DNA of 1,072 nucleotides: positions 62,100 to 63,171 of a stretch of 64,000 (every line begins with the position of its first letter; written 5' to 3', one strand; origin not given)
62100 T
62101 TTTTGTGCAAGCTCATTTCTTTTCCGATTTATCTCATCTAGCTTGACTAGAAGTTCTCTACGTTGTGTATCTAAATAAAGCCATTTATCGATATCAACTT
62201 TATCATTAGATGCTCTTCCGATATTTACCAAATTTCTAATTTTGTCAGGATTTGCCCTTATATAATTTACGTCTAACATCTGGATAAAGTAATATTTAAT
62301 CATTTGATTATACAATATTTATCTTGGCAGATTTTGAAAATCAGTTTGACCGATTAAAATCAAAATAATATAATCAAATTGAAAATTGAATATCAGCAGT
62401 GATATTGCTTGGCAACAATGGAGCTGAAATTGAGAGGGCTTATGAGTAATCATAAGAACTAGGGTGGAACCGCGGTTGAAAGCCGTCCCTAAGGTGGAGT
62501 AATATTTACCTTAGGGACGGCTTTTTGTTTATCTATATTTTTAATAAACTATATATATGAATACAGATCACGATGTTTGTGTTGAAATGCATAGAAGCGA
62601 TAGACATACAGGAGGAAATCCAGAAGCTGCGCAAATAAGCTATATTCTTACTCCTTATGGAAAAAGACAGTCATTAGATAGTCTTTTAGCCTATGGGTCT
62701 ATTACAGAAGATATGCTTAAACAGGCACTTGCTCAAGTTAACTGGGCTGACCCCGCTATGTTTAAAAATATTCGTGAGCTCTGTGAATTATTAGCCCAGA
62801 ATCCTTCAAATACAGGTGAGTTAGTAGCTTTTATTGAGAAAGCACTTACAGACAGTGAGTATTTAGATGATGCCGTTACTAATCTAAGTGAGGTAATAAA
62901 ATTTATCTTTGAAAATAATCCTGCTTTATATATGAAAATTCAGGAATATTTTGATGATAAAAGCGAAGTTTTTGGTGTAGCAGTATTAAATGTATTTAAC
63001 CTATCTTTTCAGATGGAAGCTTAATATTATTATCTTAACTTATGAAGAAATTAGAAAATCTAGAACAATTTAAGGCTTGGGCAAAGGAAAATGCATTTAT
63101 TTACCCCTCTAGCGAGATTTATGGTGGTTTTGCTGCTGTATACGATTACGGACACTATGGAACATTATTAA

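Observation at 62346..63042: T-box leader with consensus promoter upstream of a hypothetical ORF and glyQS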

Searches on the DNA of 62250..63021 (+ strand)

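Call 4: search_rna_families(source=window, start=62250, end=62620, threshold=evalue, max_evalue=10, show_alignments=6)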
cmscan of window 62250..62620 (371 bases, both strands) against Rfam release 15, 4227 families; matches with E-value up to 10: 20.
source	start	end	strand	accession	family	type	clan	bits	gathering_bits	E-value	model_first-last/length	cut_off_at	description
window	62364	62493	+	RF00230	T-box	Cis-reg; leader;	-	45.1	93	6.2e-09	1-219/219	no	T-box leader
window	62480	62554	-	RF02844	RefA9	Gene; antisense;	-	29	49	0.014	1-64/64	no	Enterococcus sRNA A9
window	62478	62552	-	RF01822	RsaJ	Gene; sRNA;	-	21.9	100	0.0032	227-287/287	no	RNA Staph. aureus A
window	62479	62524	-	RF04205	MIR2606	Gene; miRNA;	-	17.9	139.7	4.6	1-165/165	no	MIR2606 microRNA precursor family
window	62479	62524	+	RF04205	MIR2606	Gene; miRNA;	-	17.2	139.7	6.5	1-165/165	no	MIR2606 microRNA precursor family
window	62479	62524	-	RF04262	MIR1319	Gene; miRNA;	-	17.1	116.6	1.9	1-119/119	no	MIR1319 microRNA precursor family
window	62480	62592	-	RF01816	RsaA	Gene; sRNA;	-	17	50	1.9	1-134/134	no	RNA Staph. aureus A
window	62351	62402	+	RF01931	bxd_3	Gene; lncRNA;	-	17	70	9.4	82-137/137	no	Bithoraxoid conserved region 3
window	62479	62545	-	RF01483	rli56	Cis-reg;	-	16.7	47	4.1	9-74/100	no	Listeria sRNA rli56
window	62312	62533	+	RF00124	IS102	Gene; sRNA;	-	16.4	46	1.7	1-206/206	no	IS102 RNA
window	62379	62432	+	RF02513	PYLIS_6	Cis-reg;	-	16.1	80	7.9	1-100/100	no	Pyrrolysine insertion sequence transposase 2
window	62485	62518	-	RF03070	ssNA-helicase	Gene; sRNA;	-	15.7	41.5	2.2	1-31/49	no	ssNA-helicase RNA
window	62479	62524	+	RF04099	MIR837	Gene; miRNA;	-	15.3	117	3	1-122/122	no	MIR837 microRNA precursor family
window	62298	62355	+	RF00349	snoR11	Gene; snRNA; snoRNA; CD-box;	-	15.3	50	9.9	1-90/90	no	Small nucleolar RNA R11/Z151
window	62353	62595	+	RF02546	LSU_trypano_mito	Gene; rRNA;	CL00112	15.2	60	0.38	200-561/561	no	Trypanosomatid mitochondrial large subunit ribosomal RNA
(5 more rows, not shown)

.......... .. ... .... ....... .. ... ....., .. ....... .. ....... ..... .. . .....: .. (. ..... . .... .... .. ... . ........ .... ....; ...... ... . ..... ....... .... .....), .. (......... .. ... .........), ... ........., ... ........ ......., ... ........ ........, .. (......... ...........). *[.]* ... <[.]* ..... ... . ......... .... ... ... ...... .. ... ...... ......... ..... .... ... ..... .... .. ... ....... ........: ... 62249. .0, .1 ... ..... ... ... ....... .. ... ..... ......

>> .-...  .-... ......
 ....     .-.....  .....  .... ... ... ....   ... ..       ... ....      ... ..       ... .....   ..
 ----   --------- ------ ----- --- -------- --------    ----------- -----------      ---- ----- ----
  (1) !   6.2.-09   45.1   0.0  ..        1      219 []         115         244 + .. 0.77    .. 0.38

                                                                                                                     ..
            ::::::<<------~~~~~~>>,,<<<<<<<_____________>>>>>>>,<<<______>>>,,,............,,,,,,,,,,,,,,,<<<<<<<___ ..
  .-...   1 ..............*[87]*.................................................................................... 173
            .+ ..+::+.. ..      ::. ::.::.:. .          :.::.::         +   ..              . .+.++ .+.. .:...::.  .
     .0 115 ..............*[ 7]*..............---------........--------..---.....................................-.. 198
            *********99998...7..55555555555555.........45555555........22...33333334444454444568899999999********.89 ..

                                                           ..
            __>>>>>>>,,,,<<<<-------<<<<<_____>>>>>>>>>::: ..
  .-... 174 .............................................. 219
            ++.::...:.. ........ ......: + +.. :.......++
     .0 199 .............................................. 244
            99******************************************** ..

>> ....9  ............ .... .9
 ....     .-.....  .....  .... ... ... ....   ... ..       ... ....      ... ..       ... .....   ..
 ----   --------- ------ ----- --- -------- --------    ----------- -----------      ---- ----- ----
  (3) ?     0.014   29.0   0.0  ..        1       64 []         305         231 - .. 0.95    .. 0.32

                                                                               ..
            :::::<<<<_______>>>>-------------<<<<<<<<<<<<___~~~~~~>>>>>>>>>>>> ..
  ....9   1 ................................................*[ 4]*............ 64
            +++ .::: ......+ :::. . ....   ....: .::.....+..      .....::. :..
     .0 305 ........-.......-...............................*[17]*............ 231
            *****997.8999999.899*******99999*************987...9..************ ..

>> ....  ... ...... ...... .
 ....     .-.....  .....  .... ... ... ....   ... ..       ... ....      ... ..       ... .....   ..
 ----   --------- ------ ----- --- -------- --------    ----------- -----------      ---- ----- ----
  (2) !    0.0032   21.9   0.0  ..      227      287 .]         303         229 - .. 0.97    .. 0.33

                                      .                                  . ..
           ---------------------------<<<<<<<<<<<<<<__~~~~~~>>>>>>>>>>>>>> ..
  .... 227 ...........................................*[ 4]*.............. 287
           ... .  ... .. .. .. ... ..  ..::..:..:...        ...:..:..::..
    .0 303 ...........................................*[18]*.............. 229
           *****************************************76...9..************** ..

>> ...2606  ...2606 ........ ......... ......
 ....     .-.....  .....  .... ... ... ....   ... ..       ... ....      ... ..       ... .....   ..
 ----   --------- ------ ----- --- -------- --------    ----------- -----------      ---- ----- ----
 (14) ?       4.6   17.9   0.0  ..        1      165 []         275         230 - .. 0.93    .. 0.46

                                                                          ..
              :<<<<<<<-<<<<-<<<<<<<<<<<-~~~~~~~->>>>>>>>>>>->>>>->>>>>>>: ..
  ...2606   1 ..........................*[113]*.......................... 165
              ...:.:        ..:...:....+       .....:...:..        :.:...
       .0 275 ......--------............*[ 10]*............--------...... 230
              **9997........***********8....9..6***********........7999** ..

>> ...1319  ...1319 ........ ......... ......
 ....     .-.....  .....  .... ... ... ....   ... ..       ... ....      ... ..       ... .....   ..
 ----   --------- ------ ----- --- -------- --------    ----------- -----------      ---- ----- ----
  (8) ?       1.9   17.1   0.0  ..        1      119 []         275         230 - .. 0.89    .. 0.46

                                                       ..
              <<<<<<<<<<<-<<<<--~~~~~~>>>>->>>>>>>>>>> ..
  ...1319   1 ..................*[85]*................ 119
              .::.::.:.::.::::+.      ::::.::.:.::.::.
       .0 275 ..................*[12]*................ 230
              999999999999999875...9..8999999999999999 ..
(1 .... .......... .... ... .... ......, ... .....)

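Call 49: search_rna_families(sources=[L083, L084, L086, L087, L088, L091, L092, L093, L094, L096], threshold=evalue, max_evalue=0.01)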
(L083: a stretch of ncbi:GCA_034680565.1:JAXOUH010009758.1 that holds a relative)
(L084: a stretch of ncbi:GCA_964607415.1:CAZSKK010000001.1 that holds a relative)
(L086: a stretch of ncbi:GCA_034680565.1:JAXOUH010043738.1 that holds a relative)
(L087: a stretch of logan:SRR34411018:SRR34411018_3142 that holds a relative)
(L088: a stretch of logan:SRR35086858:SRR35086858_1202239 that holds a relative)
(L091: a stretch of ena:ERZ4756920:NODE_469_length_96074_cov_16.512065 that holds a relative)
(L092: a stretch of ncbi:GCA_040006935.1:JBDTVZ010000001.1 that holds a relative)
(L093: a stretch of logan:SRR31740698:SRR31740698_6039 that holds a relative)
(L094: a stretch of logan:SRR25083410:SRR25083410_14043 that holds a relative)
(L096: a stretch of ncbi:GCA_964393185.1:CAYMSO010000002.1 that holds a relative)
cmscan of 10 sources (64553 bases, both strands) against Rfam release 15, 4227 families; matches with E-value up to 0.01: 13.
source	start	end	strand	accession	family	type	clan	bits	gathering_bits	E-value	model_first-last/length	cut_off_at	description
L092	5190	5594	+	RF00010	RNaseP_bact_a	Gene; ribozyme;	CL00002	101.8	100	5.5e-30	1-367/367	no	Bacterial RNase P class A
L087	5573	5645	+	RF00005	tRNA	Gene; tRNA;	CL00001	70.2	29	2.9e-13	1-71/71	no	tRNA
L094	2012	2120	+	RF00230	T-box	Cis-reg; leader;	-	55.9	93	1.8e-09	1-219/219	no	T-box leader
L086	2238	2422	+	RF00230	T-box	Cis-reg; leader;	-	52.3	93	1.4e-08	1-219/219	no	T-box leader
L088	2139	2333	+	RF00230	T-box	Cis-reg; leader;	-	50.1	93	5.5e-08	1-219/219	no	T-box leader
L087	2285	2416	+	RF00230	T-box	Cis-reg; leader;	-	45.5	93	8.3e-07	1-219/219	no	T-box leader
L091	2330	2434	+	RF00230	T-box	Cis-reg; leader;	-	44.3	93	1.7e-06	1-219/219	no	T-box leader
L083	1567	1731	+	RF00230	T-box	Cis-reg; leader;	-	39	93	3.9e-05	1-219/219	no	T-box leader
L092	1808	1959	+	RF00230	T-box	Cis-reg; leader;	-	37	93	0.00013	1-219/219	no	T-box leader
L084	2254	2394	+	RF00230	T-box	Cis-reg; leader;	-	35.7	93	0.00027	1-219/219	no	T-box leader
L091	4751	4846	+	RF01689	AdoCbl-II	Cis-reg; riboswitch;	CL00101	35.1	36.5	0.00016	1-81/81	no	AdoCbl-II (Cobalamin/B12) riboswitch aptamer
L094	4918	5007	+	RF01689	AdoCbl-II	Cis-reg; riboswitch;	CL00101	33.5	36.5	0.00049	1-81/81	no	AdoCbl-II (Cobalamin/B12) riboswitch aptamer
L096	1654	1794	+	RF00230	T-box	Cis-reg; leader;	-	33.5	93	0.0011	1-219/219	no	T-box leader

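Call 66: build_rna_model(alignment_id=A4, structure=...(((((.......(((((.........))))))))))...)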
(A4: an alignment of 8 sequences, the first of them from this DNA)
Model R1 built from alignment A4 (8 sequences, 42 columns); structure: as given.
model positions 37; base pairs 10; branch points 0; effective number of sequences 8; information 1.221 bits per position. Calibrated on 0.2 Mb of random sequence (short: E-values are rough).
structure used (alignment columns):
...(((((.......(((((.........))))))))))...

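Call 67: search_with_rna_model(model_id=R1, sources=[window, L001, L002, L003, L004, L005, L006, L007, L008, L009, L010, L011, L012, L013, L014, L015, L016, L017, L018, L019, L020, L021, L022, L023, L024, L025, L026, L027, L028, L029, L030, L031, L032, L033, L034, L035, L036, L037, L038, L039, L040, L041, L042, L043, L044, L045, L046, L047, L048, L049, L050, L051, L052, L053, L054, L055, L056, L057, L058, L059, L060, L061, L062, L063, L064, L065, L066, L067, L068, L069, L070, L071, L072, L073, L074, L075, L076, L077, L078, L079, L080, L083, L084, L086, L087, L088, L090, L091, L092, L093, L094, L096], max_evalue=1)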
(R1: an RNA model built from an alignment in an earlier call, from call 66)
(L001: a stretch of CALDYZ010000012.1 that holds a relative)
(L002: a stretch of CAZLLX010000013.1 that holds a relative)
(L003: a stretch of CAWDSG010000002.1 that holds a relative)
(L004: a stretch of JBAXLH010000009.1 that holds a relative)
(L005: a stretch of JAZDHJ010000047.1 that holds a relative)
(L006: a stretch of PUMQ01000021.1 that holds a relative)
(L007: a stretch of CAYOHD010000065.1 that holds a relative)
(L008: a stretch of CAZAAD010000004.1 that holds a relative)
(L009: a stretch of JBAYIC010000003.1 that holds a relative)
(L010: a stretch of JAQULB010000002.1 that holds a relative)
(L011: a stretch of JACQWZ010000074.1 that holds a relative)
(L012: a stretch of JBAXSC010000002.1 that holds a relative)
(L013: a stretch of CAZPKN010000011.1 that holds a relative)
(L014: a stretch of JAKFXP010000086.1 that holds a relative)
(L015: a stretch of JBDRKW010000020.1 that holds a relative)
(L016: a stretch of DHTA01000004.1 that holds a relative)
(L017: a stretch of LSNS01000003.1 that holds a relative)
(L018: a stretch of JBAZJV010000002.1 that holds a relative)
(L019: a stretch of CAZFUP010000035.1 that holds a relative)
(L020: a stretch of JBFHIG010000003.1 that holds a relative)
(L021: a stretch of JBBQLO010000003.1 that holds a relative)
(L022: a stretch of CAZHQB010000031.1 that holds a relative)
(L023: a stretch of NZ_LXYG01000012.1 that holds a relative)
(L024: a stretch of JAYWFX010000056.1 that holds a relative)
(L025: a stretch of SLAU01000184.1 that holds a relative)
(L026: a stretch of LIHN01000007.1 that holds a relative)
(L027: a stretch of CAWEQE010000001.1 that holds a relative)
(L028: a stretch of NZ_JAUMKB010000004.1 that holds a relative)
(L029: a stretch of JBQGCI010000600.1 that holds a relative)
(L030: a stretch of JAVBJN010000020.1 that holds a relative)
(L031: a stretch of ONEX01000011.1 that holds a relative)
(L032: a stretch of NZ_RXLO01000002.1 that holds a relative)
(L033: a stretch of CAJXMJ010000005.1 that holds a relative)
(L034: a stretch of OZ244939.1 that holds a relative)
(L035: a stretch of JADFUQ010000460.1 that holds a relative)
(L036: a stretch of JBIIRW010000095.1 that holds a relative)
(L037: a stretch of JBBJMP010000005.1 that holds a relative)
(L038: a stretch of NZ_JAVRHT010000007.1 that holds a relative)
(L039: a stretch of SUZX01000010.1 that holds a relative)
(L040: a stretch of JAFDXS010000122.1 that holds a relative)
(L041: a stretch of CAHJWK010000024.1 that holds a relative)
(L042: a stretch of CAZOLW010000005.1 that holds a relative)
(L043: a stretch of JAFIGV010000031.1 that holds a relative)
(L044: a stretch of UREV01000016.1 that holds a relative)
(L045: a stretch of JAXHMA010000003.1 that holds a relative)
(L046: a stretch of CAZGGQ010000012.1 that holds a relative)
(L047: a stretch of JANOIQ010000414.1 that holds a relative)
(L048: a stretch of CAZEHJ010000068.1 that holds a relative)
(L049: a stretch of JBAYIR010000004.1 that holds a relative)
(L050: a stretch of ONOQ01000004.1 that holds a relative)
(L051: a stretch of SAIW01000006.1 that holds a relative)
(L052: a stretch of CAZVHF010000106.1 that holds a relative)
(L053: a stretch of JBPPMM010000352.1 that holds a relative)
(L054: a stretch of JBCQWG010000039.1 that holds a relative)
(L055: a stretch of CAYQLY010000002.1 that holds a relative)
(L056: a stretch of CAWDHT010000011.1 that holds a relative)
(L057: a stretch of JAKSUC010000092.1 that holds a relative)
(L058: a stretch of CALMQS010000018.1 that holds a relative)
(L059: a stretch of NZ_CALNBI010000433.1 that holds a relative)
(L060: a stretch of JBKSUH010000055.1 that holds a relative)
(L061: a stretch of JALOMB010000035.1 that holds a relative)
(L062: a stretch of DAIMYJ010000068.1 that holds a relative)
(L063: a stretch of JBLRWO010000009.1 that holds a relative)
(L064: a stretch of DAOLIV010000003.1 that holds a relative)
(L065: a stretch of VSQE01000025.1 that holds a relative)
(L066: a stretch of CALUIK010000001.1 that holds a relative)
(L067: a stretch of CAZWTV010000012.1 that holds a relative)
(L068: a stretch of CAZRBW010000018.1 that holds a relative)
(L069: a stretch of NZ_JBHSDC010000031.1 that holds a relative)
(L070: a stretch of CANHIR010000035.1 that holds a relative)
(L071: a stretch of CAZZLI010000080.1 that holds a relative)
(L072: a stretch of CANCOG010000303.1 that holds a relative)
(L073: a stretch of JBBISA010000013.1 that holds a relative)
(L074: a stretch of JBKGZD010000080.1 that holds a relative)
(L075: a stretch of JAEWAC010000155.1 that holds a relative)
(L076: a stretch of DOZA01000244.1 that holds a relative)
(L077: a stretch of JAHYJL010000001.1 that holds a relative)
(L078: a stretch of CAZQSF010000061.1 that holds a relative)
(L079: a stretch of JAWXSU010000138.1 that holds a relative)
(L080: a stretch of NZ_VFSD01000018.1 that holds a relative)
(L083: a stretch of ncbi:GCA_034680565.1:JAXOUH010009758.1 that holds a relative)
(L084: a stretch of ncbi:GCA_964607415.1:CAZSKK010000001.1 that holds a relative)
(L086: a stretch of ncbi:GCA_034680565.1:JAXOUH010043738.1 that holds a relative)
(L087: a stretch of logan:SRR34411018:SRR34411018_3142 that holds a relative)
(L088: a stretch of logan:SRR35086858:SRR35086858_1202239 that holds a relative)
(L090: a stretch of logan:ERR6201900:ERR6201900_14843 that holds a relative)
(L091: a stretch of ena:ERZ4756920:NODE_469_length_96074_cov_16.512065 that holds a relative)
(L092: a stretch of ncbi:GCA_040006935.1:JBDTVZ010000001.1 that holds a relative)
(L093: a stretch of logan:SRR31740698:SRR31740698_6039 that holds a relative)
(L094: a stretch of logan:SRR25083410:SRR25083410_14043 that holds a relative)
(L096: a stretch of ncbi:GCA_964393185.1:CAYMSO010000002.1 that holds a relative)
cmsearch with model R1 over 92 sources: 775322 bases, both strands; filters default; matches with E-value up to 1: 15.
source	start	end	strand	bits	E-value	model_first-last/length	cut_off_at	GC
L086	2387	2423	+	56.3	7e-14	1-37/37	no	0.51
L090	2400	2435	+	52.2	1.3e-12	1-37/37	no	0.5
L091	2400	2435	+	52.2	1.3e-12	1-37/37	no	0.5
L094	2085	2121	+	51.8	1.8e-12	1-37/37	no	0.49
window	62457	62494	+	51.5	2.2e-12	1-37/37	no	0.58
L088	2298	2334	+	51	3.1e-12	1-37/37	no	0.43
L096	1759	1795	+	50.1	5.9e-12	1-37/37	no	0.51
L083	1696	1732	+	49.5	9.1e-12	1-37/37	no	0.62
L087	2376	2417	+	44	4.6e-10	1-37/37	no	0.43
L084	2341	2395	+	40.5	5.8e-09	1-37/37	no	0.51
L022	3495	3533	+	36.5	9.8e-08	1-37/37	no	0.56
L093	2383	2435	+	33.6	7.8e-07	1-37/37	no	0.4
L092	1913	1960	+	33.1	1.1e-06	1-37/37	no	0.5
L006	3903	3940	+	32.8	1.4e-06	1-37/37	no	0.53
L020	3801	3874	+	20.5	0.0093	1-37/37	no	0.53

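Call 70: search_with_rna_model(model_id=R1, sources=[L097, L098], max_evalue=10)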
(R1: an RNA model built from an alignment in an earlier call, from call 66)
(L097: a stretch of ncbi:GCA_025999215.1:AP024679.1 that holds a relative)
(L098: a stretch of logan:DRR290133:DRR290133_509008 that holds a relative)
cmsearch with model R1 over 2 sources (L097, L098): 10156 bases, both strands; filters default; matches with E-value up to 10: 0.
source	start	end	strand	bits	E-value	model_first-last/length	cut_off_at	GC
